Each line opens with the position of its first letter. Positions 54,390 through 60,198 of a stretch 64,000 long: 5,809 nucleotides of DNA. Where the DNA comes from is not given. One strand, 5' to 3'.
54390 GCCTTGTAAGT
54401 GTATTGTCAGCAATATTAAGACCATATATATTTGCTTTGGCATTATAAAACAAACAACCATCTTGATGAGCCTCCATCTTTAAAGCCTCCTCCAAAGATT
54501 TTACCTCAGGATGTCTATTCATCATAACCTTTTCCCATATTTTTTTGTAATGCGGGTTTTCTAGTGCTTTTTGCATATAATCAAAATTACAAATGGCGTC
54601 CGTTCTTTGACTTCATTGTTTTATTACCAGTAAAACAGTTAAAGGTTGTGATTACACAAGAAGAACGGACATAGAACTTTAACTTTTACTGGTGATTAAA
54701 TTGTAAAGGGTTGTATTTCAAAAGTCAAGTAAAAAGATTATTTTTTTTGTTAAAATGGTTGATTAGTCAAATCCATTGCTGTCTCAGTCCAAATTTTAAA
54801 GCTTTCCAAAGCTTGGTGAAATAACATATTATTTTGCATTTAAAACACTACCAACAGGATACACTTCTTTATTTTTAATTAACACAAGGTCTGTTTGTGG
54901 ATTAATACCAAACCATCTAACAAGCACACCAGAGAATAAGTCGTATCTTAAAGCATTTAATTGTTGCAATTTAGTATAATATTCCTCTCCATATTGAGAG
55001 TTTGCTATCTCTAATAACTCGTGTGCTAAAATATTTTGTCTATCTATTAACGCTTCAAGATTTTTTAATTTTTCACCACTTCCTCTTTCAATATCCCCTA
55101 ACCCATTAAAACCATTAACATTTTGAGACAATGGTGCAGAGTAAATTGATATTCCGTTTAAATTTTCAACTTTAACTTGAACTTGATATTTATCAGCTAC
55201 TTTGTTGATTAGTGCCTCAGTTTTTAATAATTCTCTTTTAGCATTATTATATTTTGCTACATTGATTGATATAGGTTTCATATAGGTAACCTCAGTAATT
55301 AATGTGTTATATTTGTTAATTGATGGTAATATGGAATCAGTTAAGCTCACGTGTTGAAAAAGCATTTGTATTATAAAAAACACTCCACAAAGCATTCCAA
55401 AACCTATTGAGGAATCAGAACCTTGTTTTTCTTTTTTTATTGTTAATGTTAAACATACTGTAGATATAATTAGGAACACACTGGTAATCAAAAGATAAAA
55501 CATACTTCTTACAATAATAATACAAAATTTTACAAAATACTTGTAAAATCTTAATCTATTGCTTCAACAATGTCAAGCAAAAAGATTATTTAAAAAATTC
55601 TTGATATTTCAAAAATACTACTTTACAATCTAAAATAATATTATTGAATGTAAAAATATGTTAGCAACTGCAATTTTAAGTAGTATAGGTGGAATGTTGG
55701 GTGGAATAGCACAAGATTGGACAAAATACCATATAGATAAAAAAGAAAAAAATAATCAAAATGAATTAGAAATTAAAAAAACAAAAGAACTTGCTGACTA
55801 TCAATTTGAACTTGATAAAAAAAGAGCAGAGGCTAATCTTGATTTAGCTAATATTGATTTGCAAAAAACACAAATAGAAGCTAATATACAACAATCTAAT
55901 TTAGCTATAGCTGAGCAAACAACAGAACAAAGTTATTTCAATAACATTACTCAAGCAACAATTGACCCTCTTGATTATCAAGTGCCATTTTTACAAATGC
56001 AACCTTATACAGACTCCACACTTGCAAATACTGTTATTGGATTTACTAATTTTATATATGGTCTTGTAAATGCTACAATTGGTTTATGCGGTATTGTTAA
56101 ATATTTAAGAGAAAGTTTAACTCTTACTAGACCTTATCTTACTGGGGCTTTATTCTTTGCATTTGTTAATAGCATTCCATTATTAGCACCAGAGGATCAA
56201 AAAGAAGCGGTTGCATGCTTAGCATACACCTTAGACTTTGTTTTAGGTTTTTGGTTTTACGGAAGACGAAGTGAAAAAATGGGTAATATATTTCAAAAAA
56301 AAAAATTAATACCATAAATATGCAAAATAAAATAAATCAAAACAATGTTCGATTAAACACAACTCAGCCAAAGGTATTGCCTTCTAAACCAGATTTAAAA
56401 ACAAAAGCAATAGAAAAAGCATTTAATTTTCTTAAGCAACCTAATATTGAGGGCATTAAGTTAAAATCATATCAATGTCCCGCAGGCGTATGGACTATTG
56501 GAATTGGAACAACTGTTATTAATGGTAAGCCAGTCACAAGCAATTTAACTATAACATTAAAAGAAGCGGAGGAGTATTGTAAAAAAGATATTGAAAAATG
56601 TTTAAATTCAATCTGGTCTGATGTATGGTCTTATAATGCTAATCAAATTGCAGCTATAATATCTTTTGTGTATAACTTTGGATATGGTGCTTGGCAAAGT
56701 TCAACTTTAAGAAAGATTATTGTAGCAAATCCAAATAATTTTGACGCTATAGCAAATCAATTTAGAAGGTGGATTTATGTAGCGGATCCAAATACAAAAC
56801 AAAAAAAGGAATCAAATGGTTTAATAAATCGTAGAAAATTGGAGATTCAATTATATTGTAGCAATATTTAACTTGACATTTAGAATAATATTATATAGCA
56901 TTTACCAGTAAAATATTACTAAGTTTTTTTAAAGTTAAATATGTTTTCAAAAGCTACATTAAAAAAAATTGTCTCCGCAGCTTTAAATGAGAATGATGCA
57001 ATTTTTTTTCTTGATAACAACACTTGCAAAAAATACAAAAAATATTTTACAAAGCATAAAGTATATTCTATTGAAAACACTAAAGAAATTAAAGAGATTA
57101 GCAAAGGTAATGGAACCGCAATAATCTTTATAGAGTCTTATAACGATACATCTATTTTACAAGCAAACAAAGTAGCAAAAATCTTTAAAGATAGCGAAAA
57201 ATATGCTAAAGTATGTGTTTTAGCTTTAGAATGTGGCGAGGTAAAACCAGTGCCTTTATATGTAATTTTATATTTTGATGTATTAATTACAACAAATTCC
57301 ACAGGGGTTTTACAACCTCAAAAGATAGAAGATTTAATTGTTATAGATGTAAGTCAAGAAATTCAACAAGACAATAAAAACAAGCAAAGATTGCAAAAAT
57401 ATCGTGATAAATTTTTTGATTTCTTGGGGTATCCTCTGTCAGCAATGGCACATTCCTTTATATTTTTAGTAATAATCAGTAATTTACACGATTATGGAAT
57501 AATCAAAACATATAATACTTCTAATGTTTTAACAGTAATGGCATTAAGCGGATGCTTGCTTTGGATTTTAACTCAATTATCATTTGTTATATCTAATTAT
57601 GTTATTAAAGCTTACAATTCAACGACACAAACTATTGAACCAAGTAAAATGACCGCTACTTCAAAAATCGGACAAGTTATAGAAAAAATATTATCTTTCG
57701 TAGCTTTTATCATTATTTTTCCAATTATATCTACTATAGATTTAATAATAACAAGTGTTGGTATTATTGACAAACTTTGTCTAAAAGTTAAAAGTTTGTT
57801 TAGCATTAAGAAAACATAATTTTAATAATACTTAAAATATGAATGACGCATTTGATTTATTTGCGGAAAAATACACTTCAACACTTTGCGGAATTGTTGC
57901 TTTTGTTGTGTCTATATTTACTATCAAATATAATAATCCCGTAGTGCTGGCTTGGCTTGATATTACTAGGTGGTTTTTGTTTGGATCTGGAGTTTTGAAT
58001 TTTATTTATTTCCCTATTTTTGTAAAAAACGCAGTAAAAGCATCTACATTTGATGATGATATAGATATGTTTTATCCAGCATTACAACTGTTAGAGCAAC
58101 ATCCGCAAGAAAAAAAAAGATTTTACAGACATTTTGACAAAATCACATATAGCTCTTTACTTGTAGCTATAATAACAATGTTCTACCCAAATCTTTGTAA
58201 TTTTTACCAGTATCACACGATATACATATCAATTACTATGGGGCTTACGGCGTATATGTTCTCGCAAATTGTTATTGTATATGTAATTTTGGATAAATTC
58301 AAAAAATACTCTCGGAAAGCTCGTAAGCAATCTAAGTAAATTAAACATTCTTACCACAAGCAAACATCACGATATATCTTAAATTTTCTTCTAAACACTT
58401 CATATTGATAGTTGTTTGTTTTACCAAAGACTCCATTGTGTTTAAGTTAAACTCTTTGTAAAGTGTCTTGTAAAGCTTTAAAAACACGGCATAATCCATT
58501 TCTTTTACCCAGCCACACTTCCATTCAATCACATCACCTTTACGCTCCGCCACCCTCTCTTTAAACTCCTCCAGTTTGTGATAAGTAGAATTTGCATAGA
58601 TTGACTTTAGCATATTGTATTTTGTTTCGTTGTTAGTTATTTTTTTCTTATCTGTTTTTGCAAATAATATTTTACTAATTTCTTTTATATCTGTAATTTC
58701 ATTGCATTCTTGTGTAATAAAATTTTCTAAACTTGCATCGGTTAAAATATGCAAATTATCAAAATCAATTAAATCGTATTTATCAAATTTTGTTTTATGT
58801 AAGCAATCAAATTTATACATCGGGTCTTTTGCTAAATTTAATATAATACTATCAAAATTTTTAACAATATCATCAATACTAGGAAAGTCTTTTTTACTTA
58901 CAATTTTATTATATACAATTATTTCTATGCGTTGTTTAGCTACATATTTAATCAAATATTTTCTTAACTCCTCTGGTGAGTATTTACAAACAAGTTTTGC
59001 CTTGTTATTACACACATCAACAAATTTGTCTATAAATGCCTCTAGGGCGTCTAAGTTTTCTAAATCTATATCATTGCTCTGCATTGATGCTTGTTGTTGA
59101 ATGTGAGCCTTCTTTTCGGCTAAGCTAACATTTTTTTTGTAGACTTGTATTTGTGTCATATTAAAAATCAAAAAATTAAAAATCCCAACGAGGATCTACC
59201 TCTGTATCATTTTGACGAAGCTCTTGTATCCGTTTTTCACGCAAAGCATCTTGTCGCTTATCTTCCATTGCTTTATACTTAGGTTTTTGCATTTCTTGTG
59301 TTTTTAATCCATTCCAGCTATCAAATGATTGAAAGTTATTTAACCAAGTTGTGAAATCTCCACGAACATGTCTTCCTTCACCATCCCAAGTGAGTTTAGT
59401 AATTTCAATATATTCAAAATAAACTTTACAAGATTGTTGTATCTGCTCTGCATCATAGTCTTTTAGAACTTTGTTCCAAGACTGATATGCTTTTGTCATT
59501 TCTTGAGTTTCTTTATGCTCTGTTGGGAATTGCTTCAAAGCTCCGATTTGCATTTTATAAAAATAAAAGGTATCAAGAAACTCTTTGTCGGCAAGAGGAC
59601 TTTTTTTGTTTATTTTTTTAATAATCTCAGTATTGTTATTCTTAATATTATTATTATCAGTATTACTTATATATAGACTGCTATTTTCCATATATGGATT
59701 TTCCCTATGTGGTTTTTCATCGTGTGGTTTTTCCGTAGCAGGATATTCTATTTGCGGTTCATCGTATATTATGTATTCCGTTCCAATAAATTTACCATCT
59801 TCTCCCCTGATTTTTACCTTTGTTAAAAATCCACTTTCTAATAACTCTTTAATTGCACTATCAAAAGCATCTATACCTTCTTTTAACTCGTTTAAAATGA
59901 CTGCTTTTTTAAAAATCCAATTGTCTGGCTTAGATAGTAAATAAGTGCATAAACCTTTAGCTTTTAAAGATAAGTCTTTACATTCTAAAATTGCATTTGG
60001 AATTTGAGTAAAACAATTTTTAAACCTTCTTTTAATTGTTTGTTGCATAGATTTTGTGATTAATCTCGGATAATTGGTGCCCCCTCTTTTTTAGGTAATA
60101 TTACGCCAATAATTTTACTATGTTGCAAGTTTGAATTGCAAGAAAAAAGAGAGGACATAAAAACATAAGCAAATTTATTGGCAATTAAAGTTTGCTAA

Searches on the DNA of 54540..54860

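Call 103: search_rna_families(source=window, start=54540, end=54860, threshold=evalue, max_evalue=10)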
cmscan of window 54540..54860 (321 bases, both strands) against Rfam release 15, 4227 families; matches with E-value up to 10: 2.
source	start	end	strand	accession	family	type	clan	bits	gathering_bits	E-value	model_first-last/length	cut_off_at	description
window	54622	54697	+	RF00795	mir-43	Gene; miRNA;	-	18.2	54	0.59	1-87/87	no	mir-43 microRNA precursor family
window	54733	54782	-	RF01726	SAM-II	Cis-reg; riboswitch;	-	17.2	44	0.81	1-60/60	no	SAM-II riboswitch aptamer (SAM-II long loop)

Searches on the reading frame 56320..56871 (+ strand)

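Call 10: search_protein_families(library=pfam, proteins=[window:56320-56871:+], max_evalue=0.01)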
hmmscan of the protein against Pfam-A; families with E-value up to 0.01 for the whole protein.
window:56320-56871:+ (183 aa): 1 family
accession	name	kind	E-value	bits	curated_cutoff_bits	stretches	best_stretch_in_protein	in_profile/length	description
PF00959.24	Phage_lysozyme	-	8.7e-30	104.1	22.3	1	43-175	3-125/125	Phage lysozyme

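Call 11: search_protein_families(library=phrogs, proteins=[window:56320-56871:+], max_evalue=0.01)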
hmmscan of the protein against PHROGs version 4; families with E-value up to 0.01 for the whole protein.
window:56320-56871:+ (183 aa): 7 families
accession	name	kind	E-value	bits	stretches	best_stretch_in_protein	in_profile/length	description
phrog_7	-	lysis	2.1e-40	139.6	1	28-181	552-697/873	endolysin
phrog_33083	-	lysis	7.1e-15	55.6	1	42-179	13-140/456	endolysin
phrog_28234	-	lysis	1.4e-11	45.1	1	53-181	94-221/372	endolysin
phrog_10457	-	lysis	2.4e-09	38.3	1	105-181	27-95/95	endolysin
phrog_7910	-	lysis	6.8e-08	34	1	109-177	29-89/96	endolysin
phrog_3572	-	lysis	1.1e-07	31.8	1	44-122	275-358/653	endolysin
phrog_23008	-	tail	0.0025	17.1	1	64-99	337-372/812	tail fiber protein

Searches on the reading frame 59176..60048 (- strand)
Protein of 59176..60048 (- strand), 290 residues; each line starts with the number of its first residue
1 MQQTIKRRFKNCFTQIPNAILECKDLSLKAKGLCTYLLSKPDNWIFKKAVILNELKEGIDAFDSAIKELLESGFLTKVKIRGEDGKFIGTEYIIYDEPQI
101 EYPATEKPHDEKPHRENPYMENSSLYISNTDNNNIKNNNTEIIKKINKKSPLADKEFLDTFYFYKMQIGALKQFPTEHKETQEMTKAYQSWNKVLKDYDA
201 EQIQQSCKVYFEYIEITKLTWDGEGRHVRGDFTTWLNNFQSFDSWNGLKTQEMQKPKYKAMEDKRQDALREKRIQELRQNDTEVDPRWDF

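Call 10: search_protein_families(library=pfam, proteins=[window:59176-60048:-], max_evalue=0.01)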
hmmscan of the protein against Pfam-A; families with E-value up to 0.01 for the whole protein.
window:59176-60048:- (290 aa): 1 family
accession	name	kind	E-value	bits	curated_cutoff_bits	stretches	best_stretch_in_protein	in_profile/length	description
PF20990.2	DUF2207_C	-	0.0062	16.7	33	1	126-218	45-142/247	Predicted membrane protein (DUF2207) C-terminal domain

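Call 11: search_protein_families(library=phrogs, proteins=[window:59176-60048:-], max_evalue=0.01)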
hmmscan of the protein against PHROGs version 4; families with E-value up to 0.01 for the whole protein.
window:59176-60048:- (290 aa): 11 families
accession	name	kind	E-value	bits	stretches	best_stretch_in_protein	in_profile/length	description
phrog_186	-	DNA, RNA and nucleotide metabolism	6.2e-17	63.2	1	3-225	12-234/308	DnaD-like helicase loader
phrog_270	-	DNA, RNA and nucleotide metabolism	4.3e-16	60.3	1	10-277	29-305/383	replication initiation protein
phrog_11718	-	unknown function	5.4e-13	50.2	1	10-101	9-102/105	-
phrog_22134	-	unknown function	6.2e-13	50.1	1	16-140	2-131/262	-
phrog_428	-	DNA, RNA and nucleotide metabolism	5.5e-11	43.3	1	5-147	82-223/455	replication initiation protein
phrog_1456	-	DNA, RNA and nucleotide metabolism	5.9e-11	43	1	3-147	3-127/365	DNA binding protein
phrog_27492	-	unknown function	9e-11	42.8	1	4-98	15-108/304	-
phrog_4707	-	DNA, RNA and nucleotide metabolism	2.3e-10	41.5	1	9-97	13-101/409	replication initiation protein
phrog_37920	-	DNA, RNA and nucleotide metabolism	8.4e-10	39.3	1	8-101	7-99/245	HTH DNA binding protein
phrog_23842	-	unknown function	1.8e-07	31.7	1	9-99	21-111/317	-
phrog_4221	-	DNA, RNA and nucleotide metabolism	0.00012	22.5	1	1-152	1-149/325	replication initiation protein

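Call 12: find_related_loci(query=window:59176-60048:-, collection=viral_contigs, flank=4000)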
Query window:59176-60048:- (290 aa) in viral_contigs; peptide patterns used: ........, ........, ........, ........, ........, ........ (x = any residue, [..] = any of these).
15 stretches matched a pattern, but none encodes a relative of the query by tblastn (E <= 1e-3).

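Call 16: find_encoding_contigs(protein=window:59176-60048:-, flank=5000, max_places=10)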
Protein window:59176-60048:- (290 aa): 3 contigs read that carry it; 3 places shown.
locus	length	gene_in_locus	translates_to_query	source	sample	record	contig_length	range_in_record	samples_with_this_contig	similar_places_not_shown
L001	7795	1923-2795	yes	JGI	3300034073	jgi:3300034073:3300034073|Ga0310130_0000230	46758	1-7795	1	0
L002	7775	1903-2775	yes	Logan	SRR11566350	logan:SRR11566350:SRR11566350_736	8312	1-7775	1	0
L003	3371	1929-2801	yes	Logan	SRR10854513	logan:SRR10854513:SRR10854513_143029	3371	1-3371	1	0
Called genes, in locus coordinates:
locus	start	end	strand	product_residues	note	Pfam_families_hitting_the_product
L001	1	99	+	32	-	?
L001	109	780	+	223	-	-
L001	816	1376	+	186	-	-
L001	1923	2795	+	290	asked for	-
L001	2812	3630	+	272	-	-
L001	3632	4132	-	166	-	-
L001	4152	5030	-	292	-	-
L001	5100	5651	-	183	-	PF00959:Phage_lysozyme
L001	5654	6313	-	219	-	-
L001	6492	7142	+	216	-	-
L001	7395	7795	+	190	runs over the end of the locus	-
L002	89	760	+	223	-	-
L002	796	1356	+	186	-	-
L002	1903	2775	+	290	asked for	-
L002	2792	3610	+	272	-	-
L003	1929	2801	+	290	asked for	-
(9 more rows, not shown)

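Call 17: find_homologous_proteins(query=window:59176-60048:-)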
Query window:59176-60048:- (290 aa): 44 proteins with E <= 0.001 among 700 candidates.
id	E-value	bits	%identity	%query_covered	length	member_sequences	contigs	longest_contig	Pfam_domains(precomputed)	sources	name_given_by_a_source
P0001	6.3e-173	592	94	96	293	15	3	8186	-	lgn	-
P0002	5.7e-165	566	87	100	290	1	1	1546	-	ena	-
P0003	1.3e-147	509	78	100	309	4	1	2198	-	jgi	jgi:hypothetical protein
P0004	4.9e-77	277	71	64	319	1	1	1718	-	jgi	-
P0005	4.0e-51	192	44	93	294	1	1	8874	-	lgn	-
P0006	1.3e-23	102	54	31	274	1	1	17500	-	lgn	-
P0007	1.2e-18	85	39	44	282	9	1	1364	PF19481.4,PF13730.13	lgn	-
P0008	1.5e-18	85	33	60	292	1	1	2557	PF19481.4,PF13730.13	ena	-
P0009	2.2e-18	85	39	47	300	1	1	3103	PF19481.4,PF13730.13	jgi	jgi:hypothetical protein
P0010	4.3e-18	84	32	60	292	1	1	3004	PF19481.4,PF13730.13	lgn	-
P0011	5.1e-18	83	31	71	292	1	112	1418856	PF19481.4,PF13730.13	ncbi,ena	-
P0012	1.1e-17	82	33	60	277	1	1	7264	-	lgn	-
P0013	6.7e-17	80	37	46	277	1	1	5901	PF19481.4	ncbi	-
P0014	1.1e-16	79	35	45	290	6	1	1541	PF19481.4,PF13730.13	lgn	-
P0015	8.8e-16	76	39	38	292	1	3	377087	PF19481.4,PF13730.13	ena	-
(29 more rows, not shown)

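Call 19: find_encoding_contigs(protein=P0001, flank=5000, max_places=5)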
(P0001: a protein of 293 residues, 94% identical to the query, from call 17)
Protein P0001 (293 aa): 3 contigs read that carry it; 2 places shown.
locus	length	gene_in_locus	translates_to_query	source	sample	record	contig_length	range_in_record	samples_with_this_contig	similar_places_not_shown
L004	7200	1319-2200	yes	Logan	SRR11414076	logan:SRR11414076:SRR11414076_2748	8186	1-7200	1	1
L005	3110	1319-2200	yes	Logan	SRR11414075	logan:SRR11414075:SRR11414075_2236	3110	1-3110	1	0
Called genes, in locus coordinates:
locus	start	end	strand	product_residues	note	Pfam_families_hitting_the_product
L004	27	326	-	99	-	-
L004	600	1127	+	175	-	PF03235:GmrSD_N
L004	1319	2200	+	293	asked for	-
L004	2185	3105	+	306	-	-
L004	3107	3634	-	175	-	-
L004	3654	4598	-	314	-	-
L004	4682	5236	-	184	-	PF00959:Phage_lysozyme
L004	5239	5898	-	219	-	-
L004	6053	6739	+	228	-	-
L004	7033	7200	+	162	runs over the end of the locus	-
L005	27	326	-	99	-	-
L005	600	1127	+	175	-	PF03235:GmrSD_N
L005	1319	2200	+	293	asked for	-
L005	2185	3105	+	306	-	-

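Call 20: find_encoding_contigs(protein=P0003, flank=5000, max_places=5)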
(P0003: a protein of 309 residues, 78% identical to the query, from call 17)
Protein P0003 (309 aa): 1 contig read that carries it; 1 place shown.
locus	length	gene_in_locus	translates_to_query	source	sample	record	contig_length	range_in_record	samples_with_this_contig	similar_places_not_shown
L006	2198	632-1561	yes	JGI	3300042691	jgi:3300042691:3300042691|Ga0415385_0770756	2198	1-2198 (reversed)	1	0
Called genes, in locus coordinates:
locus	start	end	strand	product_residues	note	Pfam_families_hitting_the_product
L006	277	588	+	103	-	-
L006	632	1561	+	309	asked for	-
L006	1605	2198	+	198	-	?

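Call 30: find_encoding_contigs(protein=P0005, flank=5000, max_places=5)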
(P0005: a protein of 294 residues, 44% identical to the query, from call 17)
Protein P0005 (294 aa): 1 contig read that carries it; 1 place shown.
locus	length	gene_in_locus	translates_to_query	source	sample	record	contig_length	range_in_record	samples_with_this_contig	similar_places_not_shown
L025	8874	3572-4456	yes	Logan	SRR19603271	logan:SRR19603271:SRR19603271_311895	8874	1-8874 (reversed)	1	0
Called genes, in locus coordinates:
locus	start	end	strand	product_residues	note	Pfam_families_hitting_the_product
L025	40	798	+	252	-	PF02498:Bro-N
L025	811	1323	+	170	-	-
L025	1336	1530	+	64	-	-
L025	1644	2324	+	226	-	-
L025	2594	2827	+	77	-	-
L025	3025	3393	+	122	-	-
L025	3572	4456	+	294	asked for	-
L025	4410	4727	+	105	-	PF03118:RNA_pol_A_CTD (weak)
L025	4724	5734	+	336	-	-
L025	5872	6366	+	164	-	PF13274:SocA_Panacea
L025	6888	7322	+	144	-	-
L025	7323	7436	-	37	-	-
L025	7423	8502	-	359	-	PF00145:DNA_methylase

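Call 31: find_encoding_contigs(protein=P0004, flank=5000, max_places=5)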
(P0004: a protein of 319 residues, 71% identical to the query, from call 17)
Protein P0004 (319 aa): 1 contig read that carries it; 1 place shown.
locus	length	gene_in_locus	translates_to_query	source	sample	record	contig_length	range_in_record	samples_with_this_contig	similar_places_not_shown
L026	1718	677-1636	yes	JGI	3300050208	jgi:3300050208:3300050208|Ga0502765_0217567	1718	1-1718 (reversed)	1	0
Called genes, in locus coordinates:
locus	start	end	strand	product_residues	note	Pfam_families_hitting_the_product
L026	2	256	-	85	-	?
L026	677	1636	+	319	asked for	-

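Call 32: find_encoding_contigs(protein=P0002, flank=5000, max_places=5)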
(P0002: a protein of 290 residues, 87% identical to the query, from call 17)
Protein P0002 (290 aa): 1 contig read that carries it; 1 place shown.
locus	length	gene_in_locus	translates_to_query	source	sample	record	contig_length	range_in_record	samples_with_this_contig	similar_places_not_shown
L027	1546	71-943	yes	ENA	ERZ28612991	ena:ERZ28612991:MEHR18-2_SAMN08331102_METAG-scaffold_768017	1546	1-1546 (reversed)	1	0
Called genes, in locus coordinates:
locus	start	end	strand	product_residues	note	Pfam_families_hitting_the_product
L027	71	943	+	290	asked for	-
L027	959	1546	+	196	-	?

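Call 78: search_protein_families(library=pfam, proteins=[L025:3025-3393:+, L004:657-1127:+], max_evalue=0.01)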
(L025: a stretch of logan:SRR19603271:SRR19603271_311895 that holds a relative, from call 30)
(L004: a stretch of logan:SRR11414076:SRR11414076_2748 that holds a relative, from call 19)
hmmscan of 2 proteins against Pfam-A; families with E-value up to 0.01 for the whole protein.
L025:3025-3393:+ (122 aa): 2 families
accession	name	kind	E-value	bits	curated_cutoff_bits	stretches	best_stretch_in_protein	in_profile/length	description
PF01541.30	GIY-YIG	-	0.00094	19.9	22.6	1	25-76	3-53/78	GIY-YIG catalytic domain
PF11523.13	DUF3223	-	0.0098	16.9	21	0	12-68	7-64/75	Protein of unknown function (DUF3223)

L004:657-1127:+ (156 aa): 1 family
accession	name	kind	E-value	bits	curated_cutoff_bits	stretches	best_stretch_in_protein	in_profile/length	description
PF03235.19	GmrSD_N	-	1.4e-16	61.6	33.2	1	23-151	11-180/199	GmrSD restriction endonuclease, N-terminal domain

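Call 96: find_related_loci(query=A6, collection=viral_contigs, flank=2500)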
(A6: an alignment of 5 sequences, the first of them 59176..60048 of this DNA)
Query A6 (290 aa) in viral_contigs; peptide patterns used: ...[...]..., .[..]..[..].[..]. (x = any residue, [..] = any of these).
541 stretches matched a pattern; 231 encode a relative of the query (tblastn E <= 1e-3); the best 80 are kept; 80 distinct loci.
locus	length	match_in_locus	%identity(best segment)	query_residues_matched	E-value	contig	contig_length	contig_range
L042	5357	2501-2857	42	5-124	3e-23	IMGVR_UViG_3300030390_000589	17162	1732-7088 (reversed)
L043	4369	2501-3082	31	13-200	4e-23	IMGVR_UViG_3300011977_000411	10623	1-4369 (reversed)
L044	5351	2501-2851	45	5-123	8e-23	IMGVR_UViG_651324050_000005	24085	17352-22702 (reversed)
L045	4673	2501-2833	40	13-124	1e-21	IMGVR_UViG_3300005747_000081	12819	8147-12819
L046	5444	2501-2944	36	13-155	4e-21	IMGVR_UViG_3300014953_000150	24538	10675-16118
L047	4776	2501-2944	35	13-155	1e-20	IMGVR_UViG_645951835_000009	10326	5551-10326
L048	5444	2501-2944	35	13-155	2e-20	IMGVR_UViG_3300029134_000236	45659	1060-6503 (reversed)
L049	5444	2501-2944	35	13-155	2e-20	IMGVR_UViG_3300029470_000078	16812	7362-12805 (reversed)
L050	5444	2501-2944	35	13-155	3e-20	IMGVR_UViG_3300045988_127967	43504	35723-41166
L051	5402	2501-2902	40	13-152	3e-20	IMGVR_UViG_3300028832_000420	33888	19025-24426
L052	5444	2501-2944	34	13-155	8e-20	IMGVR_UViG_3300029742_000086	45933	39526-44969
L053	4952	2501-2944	34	13-155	1e-19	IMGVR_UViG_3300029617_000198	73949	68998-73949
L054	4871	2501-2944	34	13-155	1e-19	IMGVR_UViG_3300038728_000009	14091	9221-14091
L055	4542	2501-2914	35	13-155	2e-19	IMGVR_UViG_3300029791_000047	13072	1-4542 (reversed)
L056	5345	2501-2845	40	4-117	3e-19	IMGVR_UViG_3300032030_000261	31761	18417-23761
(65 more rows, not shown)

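Call 101: search_dna_similar(query=window:59176-60048:-, collection=phages, mode=protein, max_rows=12, max_evalue=0.001)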
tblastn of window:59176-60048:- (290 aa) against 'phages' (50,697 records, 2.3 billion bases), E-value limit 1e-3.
Records with a match: 271; places in all: 271; records where one place covers at least 80% of the query: 0.
Best place of each record, by identity: <60% 271.
By first word of the organism name: Staphylococcus 120; Arthrobacter 18; Bacillus 16; Clostridium 16; Microbacterium 14; Bacteriophage 13; Lactobacillus 11; Gordonia 8; Clostridioides 7; Bacteroides 5; and 25 more.
By host as written in the record: - 44; Staphylococcus aureus 36; Arthrobacter sp. ATCC 21022 9; Microbacterium paraoxydans NWU1 9; Gordonia rubripertincta NRRL B-16540 8; Clostridium difficile 7; Arthrobacter globiformis B-2979 6; Staphylococcus aureus subsp. aureus RN4220 6; and 110 more.
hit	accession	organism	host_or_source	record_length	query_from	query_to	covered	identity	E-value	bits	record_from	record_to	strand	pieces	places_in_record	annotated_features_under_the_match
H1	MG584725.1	Bacillus phage BVE2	Bacillus cereus N1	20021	13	125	39%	42.5%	8e-18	89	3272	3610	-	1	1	DnaD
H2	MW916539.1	Bacteroides phage GEC_vB_Bfr_VA7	Bacteroides fragilis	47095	5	123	41%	40.3%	6e-15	81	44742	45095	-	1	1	putative DNA replication protein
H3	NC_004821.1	Bacillus phage phBC6A52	Bacillus cereus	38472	13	125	39%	41.6%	8e-19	92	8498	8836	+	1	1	replication protein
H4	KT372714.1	Bacillus phage vB_BtS_BMBtp16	Bacillus thuringiensis YBT-1518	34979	13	125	39%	41.6%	2e-15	82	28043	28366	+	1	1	replication initiation protein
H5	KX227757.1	Bacillus phage PfEFR-4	Bacillus cereus EFR-4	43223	13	125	39%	40.2%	6e-17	86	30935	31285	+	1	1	DNA replication protein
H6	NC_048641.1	Bacillus phage PfEFR-4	Bacillus cereus EFR-4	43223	13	125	39%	40.2%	6e-17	86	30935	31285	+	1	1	DnaD-like helicase loader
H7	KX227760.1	Bacillus phage PfEFR-5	Bacillus cereus EFR-5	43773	13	125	39%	40.2%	6e-17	86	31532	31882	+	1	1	DNA replication protein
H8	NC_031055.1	Bacillus phage PfEFR-5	Bacillus cereus EFR-5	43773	13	125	39%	40.2%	6e-17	86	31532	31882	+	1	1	DnaD-like helicase loader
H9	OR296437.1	Bacteroides phage C1_85S2P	Bacteroides uniformis MB20-85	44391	1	121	42%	37.3%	4e-17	87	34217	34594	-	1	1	replication initiator A family protein | hypothetical protein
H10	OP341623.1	Parageobacillus phage vB_PtoS_NIIg3.2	Parageobacillus toebii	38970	10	122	39%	39.8%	3e-14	79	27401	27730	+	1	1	DNA replication initiation protein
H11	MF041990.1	Lactobacillus phage phiEF-1.1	Lactobacillus murinus EF-1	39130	7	125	41%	37.5%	2e-13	76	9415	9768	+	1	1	hypothetical protein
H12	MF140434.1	Arthrobacter phage Wheelbite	Arthrobacter sp. ATCC 21022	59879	9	118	38%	40.5%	2e-14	79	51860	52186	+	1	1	84: HTH DNA binding domain protein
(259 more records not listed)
